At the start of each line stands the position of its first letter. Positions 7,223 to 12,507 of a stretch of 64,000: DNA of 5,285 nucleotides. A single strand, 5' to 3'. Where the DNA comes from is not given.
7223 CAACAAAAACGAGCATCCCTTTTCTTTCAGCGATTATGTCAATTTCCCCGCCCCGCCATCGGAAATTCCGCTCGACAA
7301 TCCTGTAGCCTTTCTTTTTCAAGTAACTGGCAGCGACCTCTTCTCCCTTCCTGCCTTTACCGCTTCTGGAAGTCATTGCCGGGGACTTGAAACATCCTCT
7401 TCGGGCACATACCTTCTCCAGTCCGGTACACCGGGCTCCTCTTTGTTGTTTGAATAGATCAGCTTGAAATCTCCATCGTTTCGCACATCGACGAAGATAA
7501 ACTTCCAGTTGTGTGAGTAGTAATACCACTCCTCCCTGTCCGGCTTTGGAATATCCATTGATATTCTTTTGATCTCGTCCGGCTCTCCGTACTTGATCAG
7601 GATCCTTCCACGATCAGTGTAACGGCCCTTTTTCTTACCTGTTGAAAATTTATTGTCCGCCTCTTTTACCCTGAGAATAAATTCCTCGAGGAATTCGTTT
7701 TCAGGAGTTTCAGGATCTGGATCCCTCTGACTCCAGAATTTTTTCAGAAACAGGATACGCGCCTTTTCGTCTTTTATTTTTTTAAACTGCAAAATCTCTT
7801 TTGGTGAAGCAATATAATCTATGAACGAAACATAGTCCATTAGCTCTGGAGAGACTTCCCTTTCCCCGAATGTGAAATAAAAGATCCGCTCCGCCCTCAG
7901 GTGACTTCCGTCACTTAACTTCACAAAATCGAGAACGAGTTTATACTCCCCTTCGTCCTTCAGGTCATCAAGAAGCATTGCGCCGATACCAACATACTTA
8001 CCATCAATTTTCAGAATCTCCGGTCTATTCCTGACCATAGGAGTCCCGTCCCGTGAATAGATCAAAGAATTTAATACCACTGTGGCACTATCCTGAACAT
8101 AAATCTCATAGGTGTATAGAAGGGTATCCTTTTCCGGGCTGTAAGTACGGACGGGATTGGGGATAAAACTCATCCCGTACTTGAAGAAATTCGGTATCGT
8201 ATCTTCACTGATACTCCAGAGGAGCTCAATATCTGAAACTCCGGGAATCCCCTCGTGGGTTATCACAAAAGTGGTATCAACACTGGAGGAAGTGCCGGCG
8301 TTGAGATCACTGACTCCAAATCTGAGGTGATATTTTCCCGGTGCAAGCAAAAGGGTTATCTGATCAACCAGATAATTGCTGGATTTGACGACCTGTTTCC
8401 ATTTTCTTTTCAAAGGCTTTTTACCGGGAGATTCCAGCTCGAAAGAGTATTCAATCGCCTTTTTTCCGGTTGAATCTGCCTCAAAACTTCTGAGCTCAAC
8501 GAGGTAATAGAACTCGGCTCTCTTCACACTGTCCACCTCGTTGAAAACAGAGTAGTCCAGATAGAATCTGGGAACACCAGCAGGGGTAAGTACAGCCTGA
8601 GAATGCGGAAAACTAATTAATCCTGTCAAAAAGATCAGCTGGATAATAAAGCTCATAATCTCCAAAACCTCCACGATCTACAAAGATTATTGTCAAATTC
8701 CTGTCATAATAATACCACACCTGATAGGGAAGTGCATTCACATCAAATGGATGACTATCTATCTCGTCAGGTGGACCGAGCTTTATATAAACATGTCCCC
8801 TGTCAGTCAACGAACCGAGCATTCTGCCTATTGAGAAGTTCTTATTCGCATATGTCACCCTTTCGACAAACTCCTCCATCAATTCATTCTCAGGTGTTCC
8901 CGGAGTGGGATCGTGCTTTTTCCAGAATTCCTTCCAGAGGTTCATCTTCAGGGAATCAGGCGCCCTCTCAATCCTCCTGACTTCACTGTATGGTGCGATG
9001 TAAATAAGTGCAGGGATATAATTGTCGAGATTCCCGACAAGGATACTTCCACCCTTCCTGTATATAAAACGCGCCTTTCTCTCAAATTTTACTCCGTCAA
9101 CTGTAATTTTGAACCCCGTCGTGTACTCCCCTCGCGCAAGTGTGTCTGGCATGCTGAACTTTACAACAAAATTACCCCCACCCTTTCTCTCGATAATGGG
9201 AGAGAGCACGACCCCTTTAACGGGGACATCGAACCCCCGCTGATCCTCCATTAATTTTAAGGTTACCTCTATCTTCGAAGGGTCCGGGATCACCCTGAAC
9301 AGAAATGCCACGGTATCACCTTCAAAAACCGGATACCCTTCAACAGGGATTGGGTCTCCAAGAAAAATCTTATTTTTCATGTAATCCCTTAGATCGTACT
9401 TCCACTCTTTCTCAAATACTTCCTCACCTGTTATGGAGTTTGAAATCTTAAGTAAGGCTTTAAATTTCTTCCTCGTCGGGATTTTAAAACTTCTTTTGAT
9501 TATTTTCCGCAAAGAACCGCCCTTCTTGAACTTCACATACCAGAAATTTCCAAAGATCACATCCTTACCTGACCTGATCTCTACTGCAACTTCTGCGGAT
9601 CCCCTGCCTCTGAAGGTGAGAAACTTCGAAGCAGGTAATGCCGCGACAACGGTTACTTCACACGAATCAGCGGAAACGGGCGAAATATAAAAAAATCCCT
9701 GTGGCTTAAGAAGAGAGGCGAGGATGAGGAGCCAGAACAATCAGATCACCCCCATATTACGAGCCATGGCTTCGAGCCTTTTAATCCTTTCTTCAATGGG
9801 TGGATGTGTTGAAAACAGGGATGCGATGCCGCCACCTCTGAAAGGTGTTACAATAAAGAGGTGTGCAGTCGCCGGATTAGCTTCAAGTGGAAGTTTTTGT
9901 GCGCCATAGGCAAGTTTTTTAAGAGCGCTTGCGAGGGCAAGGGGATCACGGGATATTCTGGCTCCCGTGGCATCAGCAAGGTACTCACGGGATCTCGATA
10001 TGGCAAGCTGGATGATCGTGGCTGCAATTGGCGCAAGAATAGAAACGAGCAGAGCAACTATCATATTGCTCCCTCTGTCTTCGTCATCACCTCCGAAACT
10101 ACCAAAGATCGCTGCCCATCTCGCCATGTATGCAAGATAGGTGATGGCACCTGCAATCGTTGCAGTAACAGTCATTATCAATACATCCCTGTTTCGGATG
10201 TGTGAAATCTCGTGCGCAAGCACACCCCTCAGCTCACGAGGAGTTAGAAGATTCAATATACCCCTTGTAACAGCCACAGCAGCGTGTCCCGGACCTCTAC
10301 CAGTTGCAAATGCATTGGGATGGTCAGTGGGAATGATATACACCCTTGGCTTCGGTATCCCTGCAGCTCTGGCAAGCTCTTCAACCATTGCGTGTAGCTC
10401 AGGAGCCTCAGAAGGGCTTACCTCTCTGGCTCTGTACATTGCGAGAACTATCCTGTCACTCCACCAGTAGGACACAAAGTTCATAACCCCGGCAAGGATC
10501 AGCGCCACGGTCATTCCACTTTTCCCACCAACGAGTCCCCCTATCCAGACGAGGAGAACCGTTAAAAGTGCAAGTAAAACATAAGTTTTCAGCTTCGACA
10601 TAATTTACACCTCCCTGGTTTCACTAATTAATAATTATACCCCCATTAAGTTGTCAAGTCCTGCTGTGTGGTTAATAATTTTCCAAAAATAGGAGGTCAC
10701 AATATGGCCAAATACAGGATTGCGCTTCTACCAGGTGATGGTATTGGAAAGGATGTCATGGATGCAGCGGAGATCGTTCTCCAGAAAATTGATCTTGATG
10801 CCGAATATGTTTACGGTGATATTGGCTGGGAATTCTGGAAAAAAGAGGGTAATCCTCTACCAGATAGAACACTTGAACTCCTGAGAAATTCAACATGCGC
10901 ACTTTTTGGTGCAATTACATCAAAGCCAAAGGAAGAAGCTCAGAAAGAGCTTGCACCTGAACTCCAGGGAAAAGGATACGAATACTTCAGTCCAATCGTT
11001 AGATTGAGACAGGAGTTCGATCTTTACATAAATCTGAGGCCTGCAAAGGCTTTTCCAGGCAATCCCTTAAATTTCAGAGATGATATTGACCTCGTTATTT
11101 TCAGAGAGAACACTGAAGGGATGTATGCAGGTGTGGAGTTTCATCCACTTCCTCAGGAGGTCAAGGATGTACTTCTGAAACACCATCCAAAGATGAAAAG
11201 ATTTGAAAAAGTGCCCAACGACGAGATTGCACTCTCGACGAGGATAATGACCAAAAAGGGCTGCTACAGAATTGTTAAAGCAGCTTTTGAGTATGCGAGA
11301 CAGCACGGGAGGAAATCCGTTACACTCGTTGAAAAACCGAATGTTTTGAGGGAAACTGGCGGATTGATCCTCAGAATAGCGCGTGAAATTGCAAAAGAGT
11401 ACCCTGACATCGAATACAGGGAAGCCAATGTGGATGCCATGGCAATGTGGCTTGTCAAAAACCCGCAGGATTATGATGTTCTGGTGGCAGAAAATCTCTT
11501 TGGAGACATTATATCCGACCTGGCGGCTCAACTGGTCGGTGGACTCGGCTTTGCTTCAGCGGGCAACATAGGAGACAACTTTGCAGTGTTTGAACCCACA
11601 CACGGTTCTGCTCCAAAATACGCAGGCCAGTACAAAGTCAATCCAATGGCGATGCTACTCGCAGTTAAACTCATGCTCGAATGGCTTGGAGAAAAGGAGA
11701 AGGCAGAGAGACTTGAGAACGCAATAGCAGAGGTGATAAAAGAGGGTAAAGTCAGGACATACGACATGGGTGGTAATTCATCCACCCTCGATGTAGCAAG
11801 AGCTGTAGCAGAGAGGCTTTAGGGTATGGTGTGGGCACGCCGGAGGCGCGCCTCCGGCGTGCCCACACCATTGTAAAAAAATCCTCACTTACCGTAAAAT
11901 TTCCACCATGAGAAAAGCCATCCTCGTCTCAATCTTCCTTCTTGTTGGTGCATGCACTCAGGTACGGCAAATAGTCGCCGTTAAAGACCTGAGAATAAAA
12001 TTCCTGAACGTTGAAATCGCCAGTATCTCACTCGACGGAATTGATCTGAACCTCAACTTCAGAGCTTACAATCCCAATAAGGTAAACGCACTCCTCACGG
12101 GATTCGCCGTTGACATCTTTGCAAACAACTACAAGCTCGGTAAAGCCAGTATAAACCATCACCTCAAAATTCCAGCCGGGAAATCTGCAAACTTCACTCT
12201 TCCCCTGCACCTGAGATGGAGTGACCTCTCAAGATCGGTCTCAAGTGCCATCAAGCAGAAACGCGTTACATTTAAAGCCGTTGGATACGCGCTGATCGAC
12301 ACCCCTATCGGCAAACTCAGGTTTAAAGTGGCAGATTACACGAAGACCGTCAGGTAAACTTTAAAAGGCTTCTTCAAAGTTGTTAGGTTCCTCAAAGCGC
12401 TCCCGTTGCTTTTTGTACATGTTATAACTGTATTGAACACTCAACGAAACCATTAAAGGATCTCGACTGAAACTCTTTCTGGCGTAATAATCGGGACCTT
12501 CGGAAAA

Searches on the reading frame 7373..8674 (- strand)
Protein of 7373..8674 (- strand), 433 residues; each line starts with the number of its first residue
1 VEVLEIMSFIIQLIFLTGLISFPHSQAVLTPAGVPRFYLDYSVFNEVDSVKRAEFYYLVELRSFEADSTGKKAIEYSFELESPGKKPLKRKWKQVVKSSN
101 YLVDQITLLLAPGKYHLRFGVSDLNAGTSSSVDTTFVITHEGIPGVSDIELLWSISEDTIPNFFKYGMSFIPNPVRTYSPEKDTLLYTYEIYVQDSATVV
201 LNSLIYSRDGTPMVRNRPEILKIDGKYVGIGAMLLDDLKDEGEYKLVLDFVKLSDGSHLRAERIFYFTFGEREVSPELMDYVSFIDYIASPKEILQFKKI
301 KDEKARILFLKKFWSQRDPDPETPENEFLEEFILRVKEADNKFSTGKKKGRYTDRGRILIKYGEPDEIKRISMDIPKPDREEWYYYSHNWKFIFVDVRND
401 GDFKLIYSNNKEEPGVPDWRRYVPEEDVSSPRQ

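Call 38: search_protein_families(library=pfam, proteins=[window:7373-8674:-], max_evalue=0.00001)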
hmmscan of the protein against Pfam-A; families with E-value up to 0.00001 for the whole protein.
window:7373-8674:- (433 aa): 1 family
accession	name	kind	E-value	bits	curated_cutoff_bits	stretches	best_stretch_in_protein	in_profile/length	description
PF20094.4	GWxTD_dom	-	1.3e-12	48.3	26.9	1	282-411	34-159/172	GWxTD domain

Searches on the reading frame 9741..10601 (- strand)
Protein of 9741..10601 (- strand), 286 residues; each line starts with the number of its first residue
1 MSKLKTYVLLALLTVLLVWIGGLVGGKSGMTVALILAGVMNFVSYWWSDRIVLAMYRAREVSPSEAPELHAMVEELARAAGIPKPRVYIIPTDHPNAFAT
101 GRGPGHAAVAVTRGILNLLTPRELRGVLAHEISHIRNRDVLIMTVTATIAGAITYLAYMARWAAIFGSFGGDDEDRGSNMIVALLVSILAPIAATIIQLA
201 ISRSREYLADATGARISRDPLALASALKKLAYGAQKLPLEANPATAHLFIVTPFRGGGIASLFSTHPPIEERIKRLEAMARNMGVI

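Call 38: search_protein_families(library=pfam, proteins=[window:9741-10601:-], max_evalue=0.00001)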
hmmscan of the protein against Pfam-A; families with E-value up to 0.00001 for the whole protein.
window:9741-10601:- (286 aa): 1 family
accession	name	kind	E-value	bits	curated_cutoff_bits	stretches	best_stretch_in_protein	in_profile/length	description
PF01435.24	Peptidase_M48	-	2.7e-40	138.6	20.3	1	63-279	1-185/186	Peptidase family M48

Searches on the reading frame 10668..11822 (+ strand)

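Call 38: search_protein_families(library=pfam, proteins=[window:10668-11822:+], max_evalue=0.00001)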
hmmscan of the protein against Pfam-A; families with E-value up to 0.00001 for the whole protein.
window:10668-11822:+ (384 aa): 1 family
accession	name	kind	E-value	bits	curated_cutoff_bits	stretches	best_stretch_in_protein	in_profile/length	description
PF00180.25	Iso_dh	-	5.8e-93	312.4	27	1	18-377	2-345/348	Isocitrate/isopropylmalate dehydrogenase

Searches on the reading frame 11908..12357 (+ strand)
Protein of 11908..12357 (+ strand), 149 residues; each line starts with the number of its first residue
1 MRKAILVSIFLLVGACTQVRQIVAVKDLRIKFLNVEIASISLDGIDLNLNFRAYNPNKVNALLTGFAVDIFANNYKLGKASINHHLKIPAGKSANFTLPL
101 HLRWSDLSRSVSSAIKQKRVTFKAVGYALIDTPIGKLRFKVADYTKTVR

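Call 64: search_protein_families(library=pfam, proteins=[window:11908-12357:+], max_evalue=0.00001)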
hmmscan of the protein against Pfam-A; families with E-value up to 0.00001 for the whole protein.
window:11908-12357:+ (149 aa): 1 family
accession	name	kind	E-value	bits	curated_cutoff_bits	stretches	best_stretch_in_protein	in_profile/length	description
PF03168.19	LEA_2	-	4.7e-10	40.2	25.4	1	51-140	2-93/98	Late embryogenesis abundant protein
